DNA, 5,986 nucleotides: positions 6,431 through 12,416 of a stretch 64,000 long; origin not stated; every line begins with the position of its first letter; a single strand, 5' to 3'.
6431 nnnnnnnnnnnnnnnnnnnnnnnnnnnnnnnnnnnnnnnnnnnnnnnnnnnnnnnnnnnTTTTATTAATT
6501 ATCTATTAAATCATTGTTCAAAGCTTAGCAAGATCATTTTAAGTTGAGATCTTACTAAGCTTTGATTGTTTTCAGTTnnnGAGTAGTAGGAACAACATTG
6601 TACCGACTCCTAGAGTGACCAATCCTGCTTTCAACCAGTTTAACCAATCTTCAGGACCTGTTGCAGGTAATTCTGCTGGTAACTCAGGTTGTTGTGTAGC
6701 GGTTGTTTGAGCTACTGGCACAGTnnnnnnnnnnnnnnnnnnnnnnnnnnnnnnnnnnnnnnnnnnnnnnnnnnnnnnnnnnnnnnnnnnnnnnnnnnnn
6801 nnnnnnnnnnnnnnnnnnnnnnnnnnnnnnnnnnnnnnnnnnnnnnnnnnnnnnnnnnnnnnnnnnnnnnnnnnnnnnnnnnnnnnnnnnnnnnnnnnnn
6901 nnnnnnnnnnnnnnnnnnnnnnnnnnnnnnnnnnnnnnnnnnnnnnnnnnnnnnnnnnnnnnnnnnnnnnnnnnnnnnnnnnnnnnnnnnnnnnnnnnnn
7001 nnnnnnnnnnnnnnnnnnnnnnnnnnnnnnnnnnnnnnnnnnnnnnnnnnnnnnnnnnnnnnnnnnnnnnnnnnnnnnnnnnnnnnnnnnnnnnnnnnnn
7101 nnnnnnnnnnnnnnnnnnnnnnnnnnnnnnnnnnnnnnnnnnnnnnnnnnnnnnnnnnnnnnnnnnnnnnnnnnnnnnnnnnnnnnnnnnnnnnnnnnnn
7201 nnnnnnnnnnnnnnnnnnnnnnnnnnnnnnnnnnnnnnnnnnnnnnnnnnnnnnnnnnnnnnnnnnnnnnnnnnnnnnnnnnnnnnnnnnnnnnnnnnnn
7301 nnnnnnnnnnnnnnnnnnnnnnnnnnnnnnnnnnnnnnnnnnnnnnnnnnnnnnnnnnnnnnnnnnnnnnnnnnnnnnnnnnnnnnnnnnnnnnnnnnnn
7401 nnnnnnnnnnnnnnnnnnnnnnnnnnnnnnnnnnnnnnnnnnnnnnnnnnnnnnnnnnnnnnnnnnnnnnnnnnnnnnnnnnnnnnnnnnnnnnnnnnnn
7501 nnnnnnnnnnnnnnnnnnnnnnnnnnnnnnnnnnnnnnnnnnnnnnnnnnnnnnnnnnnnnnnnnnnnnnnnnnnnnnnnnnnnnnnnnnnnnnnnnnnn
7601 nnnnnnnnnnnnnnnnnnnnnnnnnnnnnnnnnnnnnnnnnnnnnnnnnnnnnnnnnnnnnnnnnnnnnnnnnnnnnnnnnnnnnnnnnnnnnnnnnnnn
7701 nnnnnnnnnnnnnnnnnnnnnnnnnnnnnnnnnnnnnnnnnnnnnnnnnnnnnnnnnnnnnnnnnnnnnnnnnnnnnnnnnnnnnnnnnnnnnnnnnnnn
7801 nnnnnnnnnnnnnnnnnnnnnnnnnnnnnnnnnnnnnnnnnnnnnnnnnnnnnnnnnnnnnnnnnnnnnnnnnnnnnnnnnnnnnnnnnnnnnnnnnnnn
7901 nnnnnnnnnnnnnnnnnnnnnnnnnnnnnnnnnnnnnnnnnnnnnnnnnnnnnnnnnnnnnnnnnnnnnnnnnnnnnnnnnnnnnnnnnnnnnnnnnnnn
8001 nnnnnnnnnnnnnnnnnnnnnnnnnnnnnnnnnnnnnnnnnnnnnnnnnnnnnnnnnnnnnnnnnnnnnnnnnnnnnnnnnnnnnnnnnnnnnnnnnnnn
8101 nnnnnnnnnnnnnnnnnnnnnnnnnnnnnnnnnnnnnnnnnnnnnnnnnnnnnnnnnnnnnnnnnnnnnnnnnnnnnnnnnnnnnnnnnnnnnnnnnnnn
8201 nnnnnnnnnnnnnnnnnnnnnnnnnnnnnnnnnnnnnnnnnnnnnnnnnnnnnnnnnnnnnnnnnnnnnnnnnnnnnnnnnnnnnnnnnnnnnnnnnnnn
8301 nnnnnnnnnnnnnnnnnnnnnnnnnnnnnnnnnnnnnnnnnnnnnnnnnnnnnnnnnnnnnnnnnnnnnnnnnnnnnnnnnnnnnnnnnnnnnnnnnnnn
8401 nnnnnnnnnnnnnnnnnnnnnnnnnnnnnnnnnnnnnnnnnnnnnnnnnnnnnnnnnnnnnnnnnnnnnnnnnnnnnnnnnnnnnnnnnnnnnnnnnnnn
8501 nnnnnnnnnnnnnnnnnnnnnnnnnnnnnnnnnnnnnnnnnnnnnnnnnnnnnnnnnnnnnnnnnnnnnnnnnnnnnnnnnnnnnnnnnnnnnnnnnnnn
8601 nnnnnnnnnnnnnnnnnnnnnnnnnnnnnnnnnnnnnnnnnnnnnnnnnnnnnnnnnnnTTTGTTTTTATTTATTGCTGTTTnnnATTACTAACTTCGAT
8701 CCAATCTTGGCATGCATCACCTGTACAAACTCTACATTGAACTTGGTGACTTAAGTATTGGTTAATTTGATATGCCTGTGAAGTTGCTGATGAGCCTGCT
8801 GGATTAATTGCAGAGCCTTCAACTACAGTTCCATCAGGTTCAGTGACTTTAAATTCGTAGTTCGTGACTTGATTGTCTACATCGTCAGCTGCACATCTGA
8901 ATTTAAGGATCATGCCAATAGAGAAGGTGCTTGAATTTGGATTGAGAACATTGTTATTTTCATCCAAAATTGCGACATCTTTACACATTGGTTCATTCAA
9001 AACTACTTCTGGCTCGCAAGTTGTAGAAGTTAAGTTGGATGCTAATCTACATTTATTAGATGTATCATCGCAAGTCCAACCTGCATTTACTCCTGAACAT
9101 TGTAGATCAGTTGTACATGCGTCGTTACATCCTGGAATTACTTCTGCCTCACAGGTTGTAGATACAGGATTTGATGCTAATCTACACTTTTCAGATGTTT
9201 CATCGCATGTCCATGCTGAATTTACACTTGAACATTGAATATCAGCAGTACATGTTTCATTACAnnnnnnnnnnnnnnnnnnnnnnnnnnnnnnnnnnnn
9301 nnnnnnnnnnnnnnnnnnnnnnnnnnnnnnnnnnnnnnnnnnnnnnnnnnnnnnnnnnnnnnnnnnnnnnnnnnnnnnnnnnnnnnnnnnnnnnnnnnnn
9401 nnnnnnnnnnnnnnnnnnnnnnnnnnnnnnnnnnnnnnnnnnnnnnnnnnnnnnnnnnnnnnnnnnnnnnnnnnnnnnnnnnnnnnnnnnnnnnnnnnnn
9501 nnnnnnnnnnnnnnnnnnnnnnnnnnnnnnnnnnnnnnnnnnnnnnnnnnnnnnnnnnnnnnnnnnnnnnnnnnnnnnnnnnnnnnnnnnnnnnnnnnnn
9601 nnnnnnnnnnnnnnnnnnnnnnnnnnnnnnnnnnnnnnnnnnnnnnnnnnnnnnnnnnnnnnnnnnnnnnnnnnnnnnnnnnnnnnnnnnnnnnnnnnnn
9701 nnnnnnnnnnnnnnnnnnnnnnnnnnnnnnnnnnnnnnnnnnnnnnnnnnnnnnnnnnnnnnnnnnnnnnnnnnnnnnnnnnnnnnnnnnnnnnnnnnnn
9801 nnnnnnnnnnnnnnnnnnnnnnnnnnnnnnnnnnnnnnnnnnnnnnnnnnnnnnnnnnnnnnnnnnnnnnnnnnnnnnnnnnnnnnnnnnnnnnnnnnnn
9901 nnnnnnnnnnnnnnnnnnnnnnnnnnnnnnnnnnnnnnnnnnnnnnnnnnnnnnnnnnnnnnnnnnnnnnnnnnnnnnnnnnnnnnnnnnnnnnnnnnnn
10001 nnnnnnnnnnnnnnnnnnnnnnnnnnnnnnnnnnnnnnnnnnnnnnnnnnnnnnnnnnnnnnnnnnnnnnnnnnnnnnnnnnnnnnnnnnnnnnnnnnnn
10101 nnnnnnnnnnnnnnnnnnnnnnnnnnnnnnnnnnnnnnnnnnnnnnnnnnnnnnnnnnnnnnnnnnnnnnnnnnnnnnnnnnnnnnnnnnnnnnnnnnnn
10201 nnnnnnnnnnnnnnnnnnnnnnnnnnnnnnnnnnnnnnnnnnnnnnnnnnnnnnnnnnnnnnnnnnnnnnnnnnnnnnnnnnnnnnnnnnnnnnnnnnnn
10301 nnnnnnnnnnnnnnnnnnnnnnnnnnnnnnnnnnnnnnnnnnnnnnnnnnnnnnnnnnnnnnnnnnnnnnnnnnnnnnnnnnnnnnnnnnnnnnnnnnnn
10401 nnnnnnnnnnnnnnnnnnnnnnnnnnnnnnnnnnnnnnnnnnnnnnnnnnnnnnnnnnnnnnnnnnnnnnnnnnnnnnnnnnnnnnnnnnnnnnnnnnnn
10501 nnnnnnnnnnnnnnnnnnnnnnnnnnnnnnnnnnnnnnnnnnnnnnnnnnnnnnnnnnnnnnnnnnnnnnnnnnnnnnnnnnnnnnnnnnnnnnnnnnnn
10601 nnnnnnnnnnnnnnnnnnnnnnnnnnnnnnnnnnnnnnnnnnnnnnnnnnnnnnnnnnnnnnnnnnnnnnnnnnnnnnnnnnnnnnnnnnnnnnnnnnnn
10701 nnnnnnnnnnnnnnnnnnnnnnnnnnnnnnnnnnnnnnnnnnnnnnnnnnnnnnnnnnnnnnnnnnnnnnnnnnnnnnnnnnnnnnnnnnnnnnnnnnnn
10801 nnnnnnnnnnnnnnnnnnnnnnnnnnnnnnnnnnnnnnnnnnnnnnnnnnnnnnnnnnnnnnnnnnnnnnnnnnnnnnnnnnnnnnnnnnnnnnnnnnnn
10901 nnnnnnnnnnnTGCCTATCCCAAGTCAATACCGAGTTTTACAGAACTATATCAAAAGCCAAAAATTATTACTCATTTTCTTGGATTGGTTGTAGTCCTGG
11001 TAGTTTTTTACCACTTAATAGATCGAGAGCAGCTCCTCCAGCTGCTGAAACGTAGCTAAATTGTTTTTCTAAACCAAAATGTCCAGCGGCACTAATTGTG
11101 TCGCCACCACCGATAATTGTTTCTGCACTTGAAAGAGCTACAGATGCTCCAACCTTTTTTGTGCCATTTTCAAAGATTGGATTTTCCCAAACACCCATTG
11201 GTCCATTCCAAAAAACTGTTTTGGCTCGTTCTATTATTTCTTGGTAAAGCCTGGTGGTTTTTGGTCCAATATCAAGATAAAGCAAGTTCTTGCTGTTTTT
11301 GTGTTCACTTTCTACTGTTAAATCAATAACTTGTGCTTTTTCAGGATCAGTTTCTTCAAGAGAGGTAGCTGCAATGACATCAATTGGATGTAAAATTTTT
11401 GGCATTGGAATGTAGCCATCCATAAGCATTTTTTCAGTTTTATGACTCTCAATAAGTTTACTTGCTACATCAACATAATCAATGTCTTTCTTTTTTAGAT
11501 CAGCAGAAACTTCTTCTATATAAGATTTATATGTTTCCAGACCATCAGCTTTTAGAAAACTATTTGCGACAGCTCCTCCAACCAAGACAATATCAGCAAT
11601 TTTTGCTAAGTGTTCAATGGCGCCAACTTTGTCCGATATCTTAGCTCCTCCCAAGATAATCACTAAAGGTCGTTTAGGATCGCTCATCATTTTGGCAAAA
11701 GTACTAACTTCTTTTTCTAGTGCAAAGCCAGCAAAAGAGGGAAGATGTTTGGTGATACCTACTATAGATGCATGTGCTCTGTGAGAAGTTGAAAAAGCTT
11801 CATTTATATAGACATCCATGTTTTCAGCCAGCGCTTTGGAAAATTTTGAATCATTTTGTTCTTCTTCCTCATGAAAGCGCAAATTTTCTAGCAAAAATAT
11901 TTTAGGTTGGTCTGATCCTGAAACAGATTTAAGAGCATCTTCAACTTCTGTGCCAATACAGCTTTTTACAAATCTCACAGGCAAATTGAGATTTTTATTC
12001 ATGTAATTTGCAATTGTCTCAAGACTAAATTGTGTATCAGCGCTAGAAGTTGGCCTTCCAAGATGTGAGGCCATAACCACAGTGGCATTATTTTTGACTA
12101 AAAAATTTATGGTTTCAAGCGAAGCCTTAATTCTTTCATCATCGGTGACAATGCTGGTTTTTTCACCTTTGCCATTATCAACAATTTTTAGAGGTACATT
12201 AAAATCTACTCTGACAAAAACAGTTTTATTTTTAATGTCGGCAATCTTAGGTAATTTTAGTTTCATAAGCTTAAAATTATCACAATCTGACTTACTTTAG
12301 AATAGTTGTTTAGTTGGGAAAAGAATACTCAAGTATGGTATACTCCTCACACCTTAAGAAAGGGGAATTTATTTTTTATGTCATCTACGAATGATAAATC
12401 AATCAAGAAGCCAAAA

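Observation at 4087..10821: Three tandem mosaic paralogs carrying 19 copies of an unassigned 38-residue six-cysteine module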

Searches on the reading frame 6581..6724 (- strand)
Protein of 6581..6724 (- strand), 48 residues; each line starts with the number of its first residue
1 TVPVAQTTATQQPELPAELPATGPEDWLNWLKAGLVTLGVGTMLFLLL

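Call 72: search_protein_families(library=ncbifam, proteins=[window:6581-6724:-], max_evalue=10)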
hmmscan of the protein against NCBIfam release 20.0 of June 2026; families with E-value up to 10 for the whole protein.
seq(48 aa): 1 family
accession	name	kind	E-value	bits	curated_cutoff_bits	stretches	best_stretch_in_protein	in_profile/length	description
TIGR01167.1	LPXTG_anchor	domain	0.041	14.6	15.9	1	18-45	1-28/34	LPXTG cell wall anchor domain-containing protein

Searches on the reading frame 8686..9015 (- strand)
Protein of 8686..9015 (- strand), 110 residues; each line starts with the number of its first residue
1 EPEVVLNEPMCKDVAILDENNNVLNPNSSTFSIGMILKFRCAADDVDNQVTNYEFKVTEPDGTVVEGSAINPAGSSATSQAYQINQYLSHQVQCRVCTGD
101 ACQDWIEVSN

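Call 53: find_homologous_proteins(query=window:8686-9015:-, max_evalue=0.001)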
Query window:8686-9015:- (110 aa): 1 proteins with E <= 0.001 among 2 candidates.
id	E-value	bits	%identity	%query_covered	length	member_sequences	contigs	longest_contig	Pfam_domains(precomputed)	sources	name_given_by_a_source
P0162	2.6e-41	158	69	92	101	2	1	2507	-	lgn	-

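Call 72: search_protein_families(library=ncbifam, proteins=[window:8686-8991:-], max_evalue=10)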
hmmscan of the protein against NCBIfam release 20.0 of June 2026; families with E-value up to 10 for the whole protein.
seq(102 aa): 1 family
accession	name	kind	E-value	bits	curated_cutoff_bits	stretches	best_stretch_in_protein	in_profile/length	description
NF000033.1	vanT-L-mem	exception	0.0059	16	675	1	28-86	24-82/329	serine racemase VanT-L membrane subunit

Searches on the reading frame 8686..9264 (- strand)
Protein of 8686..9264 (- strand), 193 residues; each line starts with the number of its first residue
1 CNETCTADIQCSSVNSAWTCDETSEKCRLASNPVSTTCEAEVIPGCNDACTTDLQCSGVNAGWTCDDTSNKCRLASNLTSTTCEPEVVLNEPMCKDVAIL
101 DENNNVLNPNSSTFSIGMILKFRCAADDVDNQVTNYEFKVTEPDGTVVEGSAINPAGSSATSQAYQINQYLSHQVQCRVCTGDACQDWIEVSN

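Call 61: predict_structure(alignment_id=A6)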
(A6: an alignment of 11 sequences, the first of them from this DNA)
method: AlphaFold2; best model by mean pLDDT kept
length: 193 residues; sequences in the alignment: 11
mean_pLDDT: 85.7   pTM: 0.55
mean pLDDT of the five models: 85.7, 84.4, 83.9, 82.8, 81.0
residues with pLDDT >= 90: 80; 70-90: 97; 50-70: 16; < 50: 0
segments of 3 or more residues with pLDDT < 50: none
pLDDT, mean of each block of 10 residues (from residue 1): 92 92 91 81 82 86 91 89 70 77 89 89 79 85 92 85 91 88 82 72
secondary structure, 60 per line:
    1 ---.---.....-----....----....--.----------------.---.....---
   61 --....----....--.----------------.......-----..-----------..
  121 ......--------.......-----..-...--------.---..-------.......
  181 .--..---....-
elements in order: H8-12 E18-21 E26-29 H53-57 E63-66 E71-74 E94-100 E119-126 E135-141 E174-181 E189-192

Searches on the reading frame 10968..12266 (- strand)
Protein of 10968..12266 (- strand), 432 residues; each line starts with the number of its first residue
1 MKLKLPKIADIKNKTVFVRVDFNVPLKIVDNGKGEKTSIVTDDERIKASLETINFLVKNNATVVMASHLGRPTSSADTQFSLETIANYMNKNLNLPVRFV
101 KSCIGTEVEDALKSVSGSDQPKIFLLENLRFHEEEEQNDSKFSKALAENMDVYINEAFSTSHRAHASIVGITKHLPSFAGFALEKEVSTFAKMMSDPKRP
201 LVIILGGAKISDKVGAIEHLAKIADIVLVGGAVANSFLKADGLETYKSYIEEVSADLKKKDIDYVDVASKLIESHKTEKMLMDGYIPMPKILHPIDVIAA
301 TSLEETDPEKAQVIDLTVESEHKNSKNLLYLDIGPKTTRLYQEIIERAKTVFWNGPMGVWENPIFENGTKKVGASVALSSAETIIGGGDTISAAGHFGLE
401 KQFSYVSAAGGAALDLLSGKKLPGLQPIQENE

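Call 19: search_protein_families(library=pfam, proteins=[window:10968-12266:-], max_evalue=0.001)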
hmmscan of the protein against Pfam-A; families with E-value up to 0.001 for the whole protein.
window:10968-12266:- (432 aa): 1 family
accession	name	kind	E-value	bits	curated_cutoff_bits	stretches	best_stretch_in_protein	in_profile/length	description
PF00162.24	PGK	-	3.2e-122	408.6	27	1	9-420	4-379/379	Phosphoglycerate kinase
